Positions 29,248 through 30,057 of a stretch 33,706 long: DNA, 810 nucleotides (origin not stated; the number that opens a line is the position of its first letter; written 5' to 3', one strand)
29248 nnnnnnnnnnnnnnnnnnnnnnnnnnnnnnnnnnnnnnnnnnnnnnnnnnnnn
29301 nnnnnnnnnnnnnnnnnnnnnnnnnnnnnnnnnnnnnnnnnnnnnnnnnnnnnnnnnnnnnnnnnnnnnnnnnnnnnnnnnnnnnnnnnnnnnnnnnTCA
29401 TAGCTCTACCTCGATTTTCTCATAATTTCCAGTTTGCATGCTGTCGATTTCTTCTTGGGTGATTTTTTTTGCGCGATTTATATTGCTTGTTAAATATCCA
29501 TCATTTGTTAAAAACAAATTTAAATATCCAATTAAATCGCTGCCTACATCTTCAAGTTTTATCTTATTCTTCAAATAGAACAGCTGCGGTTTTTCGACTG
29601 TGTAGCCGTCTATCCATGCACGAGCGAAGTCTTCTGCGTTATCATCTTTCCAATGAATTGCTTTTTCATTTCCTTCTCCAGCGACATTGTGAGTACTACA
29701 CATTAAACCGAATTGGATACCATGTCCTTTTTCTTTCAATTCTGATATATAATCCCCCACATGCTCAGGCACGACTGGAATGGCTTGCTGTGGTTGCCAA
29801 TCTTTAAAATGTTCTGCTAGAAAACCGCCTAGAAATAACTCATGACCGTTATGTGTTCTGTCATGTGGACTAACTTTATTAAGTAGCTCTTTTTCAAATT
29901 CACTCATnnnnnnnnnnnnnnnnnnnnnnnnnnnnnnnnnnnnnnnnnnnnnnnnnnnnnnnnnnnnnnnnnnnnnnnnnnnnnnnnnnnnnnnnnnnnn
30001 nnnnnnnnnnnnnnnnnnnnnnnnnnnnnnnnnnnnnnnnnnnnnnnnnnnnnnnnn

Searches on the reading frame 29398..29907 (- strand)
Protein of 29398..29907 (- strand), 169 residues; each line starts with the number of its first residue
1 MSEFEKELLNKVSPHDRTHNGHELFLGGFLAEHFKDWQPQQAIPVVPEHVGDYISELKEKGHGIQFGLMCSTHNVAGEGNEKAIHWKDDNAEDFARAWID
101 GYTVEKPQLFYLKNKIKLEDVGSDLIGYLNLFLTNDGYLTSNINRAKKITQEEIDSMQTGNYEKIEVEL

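Call 26: search_protein_families(library=phrogs, proteins=[window:29398-29907:-], max_evalue=0.00001)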
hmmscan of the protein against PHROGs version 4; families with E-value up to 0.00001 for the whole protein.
window:29398-29907:- (169 aa): 6 families
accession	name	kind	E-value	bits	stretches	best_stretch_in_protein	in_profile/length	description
phrog_121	-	unknown function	3.4e-22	80.2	1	34-168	82-214/297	-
phrog_22719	-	unknown function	4.5e-14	53.8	1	96-168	2-79/80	-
phrog_12446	-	unknown function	1.7e-07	32.4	1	105-164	5-65/71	-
phrog_419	-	unknown function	2.2e-07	31.6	1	42-120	122-196/300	-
phrog_18545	-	unknown function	1.9e-06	29.1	1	100-164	78-144/150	-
phrog_3327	-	unknown function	4.8e-06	28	1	43-101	49-102/119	-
